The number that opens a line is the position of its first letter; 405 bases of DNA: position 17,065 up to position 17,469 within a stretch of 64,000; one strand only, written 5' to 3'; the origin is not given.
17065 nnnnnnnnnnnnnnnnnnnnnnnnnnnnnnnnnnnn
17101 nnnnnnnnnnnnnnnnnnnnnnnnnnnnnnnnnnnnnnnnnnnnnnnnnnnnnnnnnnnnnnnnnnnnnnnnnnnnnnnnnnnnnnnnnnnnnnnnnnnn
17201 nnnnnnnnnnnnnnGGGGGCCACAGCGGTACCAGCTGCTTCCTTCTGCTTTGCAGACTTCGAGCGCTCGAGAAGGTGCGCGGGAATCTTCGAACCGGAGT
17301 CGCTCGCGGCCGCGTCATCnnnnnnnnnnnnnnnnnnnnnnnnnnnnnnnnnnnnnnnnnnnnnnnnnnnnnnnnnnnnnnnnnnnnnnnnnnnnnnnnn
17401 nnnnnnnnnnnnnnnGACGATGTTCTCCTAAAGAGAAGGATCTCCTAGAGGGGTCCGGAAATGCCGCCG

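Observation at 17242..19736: Recurrent short peptide motif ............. on the cytoplasmic termini of unrelated respiratory proteins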

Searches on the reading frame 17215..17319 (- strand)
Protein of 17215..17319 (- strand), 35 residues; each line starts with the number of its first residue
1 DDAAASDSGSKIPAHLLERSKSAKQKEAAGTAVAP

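Call 44: search_protein_representatives(alignment_id=A3)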
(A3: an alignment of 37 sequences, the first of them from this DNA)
Query: 37 sequences, 20 profile positions. Proteins with E-value up to 0.001 (for the whole library): 275; up to 1e-10: 44; up to 1e-30: 0. The best 150 are listed.
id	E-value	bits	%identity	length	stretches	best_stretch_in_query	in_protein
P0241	7.4e-21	88.8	-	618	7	2-19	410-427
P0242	8.1e-19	82.4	-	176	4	1-20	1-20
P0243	3.4e-18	80.4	-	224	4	1-17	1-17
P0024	3.9e-15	70.7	-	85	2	1-19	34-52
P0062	4.7e-15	70.5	-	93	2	1-19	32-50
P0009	1.2e-14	69.3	-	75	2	1-19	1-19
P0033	1.6e-14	68.8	-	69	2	1-17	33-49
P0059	4.5e-14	67.4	-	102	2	1-19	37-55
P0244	7.1e-14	66.8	-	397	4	2-19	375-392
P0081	9.0e-14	66.4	-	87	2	1-19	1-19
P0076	9.5e-14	66.4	-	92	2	1-19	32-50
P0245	1.2e-13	66.1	-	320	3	1-19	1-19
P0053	1.5e-13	65.7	-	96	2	1-20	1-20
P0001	4.3e-13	64.3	-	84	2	1-20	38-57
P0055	5.3e-13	64.0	-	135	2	1-20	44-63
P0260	2.1e-10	55.8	-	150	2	1-20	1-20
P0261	2.3e-10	55.7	-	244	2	1-20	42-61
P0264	4.0e-10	54.9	-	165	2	1-20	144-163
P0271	8.9e-10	53.8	-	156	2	1-20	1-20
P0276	2.3e-09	52.5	-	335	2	1-19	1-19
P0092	2.9e-09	52.2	-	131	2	2-19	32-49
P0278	3.7e-09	51.8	-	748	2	1-19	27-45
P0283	5.8e-09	51.2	-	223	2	2-20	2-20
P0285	9.5e-09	50.6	-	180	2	1-20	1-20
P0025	1.4e-08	50.0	-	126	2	1-19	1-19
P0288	1.9e-08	49.6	-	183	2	1-19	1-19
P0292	4.2e-08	48.5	-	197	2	1-20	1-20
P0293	5.3e-08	48.2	-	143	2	1-20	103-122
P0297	8.6e-08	47.5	-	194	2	1-20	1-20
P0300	1.7e-07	46.6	-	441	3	1-19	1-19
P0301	1.8e-07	46.5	-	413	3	1-20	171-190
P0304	2.0e-07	46.4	-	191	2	1-19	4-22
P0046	3.4e-07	45.6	-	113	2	1-19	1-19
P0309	3.7e-07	45.5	-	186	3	2-20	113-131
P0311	5.1e-07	45.1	-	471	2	1-19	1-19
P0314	6.5e-07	44.8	-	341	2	1-20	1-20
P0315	1.6e-06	43.5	-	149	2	3-17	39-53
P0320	4.3e-06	42.2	-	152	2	1-18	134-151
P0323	6.1e-06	41.7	-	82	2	1-20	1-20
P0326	9.3e-06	41.1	-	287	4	3-20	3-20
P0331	1.7e-05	40.2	-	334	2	3-19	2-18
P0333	2.0e-05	40.1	-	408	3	2-20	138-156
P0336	2.7e-05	39.6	-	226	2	1-20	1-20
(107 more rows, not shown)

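Call 46: search_protein_families(library=pfam, proteins=[P0241, P0301, P0326, P0333, P0244, P0245, P0276, P0278, P0300, P0311], max_evalue=0.1)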
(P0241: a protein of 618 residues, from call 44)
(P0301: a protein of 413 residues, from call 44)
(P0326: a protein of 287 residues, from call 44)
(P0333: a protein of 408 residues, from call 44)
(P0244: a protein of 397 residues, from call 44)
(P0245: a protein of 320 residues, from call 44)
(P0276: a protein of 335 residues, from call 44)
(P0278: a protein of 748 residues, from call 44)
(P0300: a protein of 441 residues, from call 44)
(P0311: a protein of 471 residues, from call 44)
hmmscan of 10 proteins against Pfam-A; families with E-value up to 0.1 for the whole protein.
P0241 (618 aa): 2 families
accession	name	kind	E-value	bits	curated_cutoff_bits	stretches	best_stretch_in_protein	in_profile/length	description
PF11647.13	MLD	-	0.0095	16.5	35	0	293-316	8-31/81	Membrane Localization Domain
PF12441.14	CopG_antitoxin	-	0.032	15.4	28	0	137-170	44-76/79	CopG antitoxin of type II toxin-antitoxin system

P0301 (413 aa): 1 family
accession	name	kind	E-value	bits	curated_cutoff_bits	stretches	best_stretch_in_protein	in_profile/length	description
PF01187.23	MIF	-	3.1e-05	24.7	22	0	41-75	10-44/114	Macrophage migration inhibitory factor (MIF)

P0326 (287 aa): 1 family
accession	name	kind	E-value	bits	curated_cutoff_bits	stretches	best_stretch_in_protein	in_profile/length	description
PF20432.4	Xre-like-HTH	-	0.00017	22.3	25.8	0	202-248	3-46/63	Antitoxin Xre-like helix-turn-helix domain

P0333 (408 aa): 2 families
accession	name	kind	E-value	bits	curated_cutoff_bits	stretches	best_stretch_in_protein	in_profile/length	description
PF00032.22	Cytochrom_B_C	-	1.8e-07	31.7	20.7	1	297-380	2-84/102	Cytochrome b(C-terminal)/b6/petD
PF01187.23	MIF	-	0.023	15.4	22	0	138-170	12-44/114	Macrophage migration inhibitory factor (MIF)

P0244 (397 aa): 0 families

P0245 (320 aa): 1 family
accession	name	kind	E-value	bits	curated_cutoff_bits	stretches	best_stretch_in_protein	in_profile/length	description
PF11303.13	DUF3105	-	0.013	16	25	1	104-177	61-119/130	Protein of unknown function (DUF3105)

P0276 (335 aa): 0 families

P0278 (748 aa): 2 families
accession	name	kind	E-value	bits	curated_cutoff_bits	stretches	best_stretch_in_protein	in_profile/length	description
PF18895.5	T4SS_pilin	-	0.00018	22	26.6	1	124-185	8-70/71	Type IV secretion system pilin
PF19779.4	DUF6264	-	0.064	13.9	31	0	24-152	29-137/183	Family of unknown function (DUF6264)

P0300 (441 aa): 0 families

P0311 (471 aa): 0 families

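Call 48: list_cluster_members(proteins=[P0241, P0301, P0326, P0333, P0244, P0245, P0276, P0278, P0300, P0311])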
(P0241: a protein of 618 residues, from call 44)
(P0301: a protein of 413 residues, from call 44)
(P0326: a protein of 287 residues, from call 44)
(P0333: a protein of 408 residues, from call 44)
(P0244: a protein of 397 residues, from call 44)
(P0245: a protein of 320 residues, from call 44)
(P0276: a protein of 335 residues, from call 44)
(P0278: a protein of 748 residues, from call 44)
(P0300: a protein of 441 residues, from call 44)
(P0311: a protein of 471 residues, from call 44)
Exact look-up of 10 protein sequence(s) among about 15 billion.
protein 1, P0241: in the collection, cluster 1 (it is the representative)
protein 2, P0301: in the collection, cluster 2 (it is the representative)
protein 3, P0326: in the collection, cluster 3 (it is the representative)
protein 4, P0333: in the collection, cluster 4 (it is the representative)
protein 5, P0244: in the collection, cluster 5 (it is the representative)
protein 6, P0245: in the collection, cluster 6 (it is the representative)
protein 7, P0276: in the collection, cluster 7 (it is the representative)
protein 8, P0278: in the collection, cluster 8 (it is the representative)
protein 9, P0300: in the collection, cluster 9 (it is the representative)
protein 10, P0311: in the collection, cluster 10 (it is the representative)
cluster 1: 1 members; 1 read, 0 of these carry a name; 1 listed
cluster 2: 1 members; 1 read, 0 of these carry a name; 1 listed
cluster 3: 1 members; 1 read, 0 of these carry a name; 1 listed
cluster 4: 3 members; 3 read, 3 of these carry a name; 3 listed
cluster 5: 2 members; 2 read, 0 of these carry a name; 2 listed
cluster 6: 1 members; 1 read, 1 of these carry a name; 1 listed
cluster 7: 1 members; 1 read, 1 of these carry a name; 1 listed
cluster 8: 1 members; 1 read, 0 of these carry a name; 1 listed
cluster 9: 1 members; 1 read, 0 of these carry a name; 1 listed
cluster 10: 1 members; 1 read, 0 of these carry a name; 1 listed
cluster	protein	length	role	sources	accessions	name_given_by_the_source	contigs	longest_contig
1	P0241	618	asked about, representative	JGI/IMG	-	-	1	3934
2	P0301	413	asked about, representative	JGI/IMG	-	-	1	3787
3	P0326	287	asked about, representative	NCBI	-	-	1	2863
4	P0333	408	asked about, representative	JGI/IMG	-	hypothetical protein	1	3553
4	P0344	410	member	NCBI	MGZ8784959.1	MAG: hypothetical protein ACXW1Y_05275 [Acidimicrobiia bacterium]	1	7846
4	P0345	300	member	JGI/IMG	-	hypothetical protein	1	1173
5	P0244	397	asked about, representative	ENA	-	-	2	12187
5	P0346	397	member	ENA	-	-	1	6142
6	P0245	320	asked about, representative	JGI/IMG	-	hypothetical protein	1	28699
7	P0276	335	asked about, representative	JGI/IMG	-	hypothetical protein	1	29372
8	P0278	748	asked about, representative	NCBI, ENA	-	-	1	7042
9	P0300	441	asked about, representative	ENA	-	-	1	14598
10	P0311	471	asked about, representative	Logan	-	-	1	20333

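Call 49: find_encoding_contigs(protein=P0276, flank=10000, max_places=1)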
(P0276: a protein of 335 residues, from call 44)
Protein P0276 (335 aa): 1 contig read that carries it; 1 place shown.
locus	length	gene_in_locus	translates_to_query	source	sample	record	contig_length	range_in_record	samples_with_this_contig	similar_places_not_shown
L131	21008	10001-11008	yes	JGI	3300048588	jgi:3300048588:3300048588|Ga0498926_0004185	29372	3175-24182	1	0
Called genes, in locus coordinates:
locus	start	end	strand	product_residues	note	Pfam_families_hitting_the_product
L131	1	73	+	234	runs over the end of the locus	-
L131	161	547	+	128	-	-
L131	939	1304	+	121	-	-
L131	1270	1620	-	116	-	PF08818:DUF1801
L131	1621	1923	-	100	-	-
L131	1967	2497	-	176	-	PF08002:DUF1697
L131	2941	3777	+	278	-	-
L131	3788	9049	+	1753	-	PF13517:FG-GAP_3, PF01839:FG-GAP (weak)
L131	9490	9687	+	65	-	-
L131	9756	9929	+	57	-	-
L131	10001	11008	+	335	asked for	-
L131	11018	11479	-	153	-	-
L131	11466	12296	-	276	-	PF00480:ROK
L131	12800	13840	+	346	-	PF00575:S1 (weak), PF13509:S1_2 (faint), PF24685:OB_RRP5_4th (faint), PF00575:S1, PF21710:Spt6_S1 (weak), PF23459:S1_RRP5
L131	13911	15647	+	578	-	PF04760:IF2_N, PF00009:GTP_EFTU, PF00025:Arf (weak), PF01926:MMR_HSR1, PF02421:FeoB_N, PF22042:EF-G_D2, PF11987:IF-2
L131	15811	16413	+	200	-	PF18908:DUF5663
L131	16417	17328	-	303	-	PF00551:Formyl_trans_N, PF02911:Formyl_trans_C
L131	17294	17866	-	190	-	PF01327:Pep_deformylase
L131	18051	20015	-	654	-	PF17764:PriA_3primeBD, PF00270:DEAD, PF04851:ResIII, PF18319:Zn_ribbon_PriA, PF00271:Helicase_C (weak), PF18074:PriA_C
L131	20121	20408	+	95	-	-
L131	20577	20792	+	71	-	PF01165:Ribosomal_S21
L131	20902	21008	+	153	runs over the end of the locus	PF09424:YqeY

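Call 50: find_encoding_contigs(protein=P0241, flank=10000, max_places=1)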
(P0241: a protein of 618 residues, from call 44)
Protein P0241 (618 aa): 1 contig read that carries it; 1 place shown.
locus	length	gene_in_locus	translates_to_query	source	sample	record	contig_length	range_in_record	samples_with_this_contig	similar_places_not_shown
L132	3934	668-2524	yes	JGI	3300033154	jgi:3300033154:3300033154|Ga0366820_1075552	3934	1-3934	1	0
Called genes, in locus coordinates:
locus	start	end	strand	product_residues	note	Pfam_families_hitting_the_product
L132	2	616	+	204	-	?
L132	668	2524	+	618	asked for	-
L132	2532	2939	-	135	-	PF00072:Response_reg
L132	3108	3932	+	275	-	?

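Call 52: search_protein_families(library=pfam, proteins=[P0261, P0264, P0283, P0297, P0304, P0331, P0292], max_evalue=0.1)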
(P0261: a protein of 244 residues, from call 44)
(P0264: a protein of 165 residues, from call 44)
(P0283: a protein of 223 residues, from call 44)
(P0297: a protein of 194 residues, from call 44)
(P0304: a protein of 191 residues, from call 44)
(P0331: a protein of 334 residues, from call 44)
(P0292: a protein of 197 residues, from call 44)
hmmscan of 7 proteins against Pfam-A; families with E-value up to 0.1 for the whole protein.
P0261 (244 aa): 1 family
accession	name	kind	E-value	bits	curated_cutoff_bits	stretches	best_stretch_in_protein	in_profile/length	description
PF13676.11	TIR_2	-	5.4e-16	59.6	28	1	96-220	1-119/122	TIR domain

P0264 (165 aa): 0 families

P0283 (223 aa): 0 families

P0297 (194 aa): 1 family
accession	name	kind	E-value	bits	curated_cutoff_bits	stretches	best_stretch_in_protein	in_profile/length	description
PF15318.11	Bclt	-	0.078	13.3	25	0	10-81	74-144/195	Putative Bcl-2 like protein of testis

P0304 (191 aa): 2 families
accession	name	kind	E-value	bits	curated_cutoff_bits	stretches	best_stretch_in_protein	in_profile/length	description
PF09394.16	Inhibitor_I42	-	5.6e-07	30.2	27.2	1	95-187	8-87/91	Chagasin family peptidase inhibitor I42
PF12808.12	Mto2_bdg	-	0.0018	19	22.3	1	51-89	13-51/52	Micro-tubular organiser Mto1 C-term Mto2-binding region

P0331 (334 aa): 0 families

P0292 (197 aa): 0 families

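Call 57: search_protein_families(library=phrogs, proteins=[P0245, P0276, P0300, P0311, P0244, P0278], max_evalue=0.01)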
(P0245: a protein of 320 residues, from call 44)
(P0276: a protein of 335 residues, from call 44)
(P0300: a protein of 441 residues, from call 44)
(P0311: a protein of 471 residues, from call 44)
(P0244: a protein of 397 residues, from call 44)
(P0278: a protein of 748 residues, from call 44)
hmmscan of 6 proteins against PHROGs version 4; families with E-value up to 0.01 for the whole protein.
P0245 (320 aa): 0 families

P0276 (335 aa): 0 families

P0300 (441 aa): 0 families

P0311 (471 aa): 0 families

P0244 (397 aa): 0 families

P0278 (748 aa): 0 families

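Call 62: find_encoding_contigs(protein=P0245, flank=10000, max_places=1)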
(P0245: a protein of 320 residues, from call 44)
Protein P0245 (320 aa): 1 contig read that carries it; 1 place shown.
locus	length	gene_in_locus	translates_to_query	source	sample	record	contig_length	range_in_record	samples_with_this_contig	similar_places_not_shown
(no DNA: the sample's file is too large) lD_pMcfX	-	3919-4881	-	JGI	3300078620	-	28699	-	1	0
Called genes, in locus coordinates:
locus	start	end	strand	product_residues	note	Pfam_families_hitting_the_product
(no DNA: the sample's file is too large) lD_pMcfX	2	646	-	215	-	?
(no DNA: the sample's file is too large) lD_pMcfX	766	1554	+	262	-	PF01978:TrmB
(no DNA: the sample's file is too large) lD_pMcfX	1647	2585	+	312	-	PF01545:Cation_efflux, PF16916:ZT_dimer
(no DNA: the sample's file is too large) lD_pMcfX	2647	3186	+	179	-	PF03473:MOSC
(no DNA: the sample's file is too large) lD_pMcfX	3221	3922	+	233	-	-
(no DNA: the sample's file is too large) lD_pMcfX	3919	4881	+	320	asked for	-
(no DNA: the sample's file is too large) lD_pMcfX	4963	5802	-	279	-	-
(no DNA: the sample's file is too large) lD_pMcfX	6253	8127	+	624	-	PF12138:Spherulin4, PF16656:Pur_ac_phosph_N (faint), PF00041:fn3 (weak), PF16893:fn3_2 (faint), PF25059:FN3_DSCAM-DSCAML_C (faint), PF00041:fn3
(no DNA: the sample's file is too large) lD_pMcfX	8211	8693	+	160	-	-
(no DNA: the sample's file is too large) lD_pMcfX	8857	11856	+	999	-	-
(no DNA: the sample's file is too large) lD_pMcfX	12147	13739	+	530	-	PF00501:AMP-binding, PF13193:AMP-binding_C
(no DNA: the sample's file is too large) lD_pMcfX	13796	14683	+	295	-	PF00892:EamA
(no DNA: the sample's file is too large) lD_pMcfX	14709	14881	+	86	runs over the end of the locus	-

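Call 63: find_encoding_contigs(protein=P0311, flank=10000, max_places=1)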
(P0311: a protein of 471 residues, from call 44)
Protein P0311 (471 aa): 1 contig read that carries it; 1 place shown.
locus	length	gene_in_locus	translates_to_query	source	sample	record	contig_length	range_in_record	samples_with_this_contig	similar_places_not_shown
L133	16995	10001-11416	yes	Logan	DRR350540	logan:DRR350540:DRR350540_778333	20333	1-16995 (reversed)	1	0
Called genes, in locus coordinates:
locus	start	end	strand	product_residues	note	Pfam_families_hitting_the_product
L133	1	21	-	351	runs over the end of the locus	-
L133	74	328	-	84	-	-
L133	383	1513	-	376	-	PF00069:Pkinase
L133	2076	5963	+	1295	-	PF13229:Beta_helix, PF05048:NosD, PF13229:Beta_helix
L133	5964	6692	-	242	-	PF03358:FMN_red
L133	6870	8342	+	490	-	-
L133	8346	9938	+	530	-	-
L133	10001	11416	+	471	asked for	-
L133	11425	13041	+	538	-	-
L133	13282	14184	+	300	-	PF00318:Ribosomal_S2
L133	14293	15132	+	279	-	PF25025:EF-Ts_N (weak), PF00889:EF_TS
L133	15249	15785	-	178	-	PF04542:Sigma70_r2 (weak), PF08281:Sigma70_r4_2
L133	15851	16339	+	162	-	-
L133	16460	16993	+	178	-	?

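Call 65: find_homologous_proteins(query=L133:13282-14181:+, max_evalue=1e-20)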
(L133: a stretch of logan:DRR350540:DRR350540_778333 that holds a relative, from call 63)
Query L133:13282-14181:+ (300 aa): 8000 proteins with E <= 1e-20 among 8000 candidates; the best 120 are listed.
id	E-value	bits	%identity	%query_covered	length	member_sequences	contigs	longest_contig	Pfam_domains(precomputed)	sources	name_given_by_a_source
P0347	3.6e-177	605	95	100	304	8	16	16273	PF00318.26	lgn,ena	-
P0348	3.0e-173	593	92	100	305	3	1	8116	PF00318.26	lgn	-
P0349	7.8e-167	572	95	88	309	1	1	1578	PF00318.26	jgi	jgi:small subunit ribosomal protein S2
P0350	2.5e-160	550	89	93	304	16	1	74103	PF00318.26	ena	-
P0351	1.1e-157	541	86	95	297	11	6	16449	PF00318.26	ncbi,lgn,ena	-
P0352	1.2e-156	538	86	100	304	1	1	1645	PF00318.26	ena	-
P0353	3.0e-149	514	85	87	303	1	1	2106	PF00318.26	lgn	-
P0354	5.1e-149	513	86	82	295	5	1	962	PF00318.26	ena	-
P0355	1.3e-147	508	80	94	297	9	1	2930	PF00318.26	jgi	-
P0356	2.0e-147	508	84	81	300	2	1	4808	PF00318.26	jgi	-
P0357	3.2e-147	507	86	81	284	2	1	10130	PF00318.26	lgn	-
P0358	1.0e-146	505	85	82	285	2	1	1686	PF00318.26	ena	-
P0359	1.5e-146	505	86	82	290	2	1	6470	PF00318.26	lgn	-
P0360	3.7e-146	504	80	98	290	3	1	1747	PF00318.26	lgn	-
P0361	2.7e-145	501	81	93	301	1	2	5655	PF00318.26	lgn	-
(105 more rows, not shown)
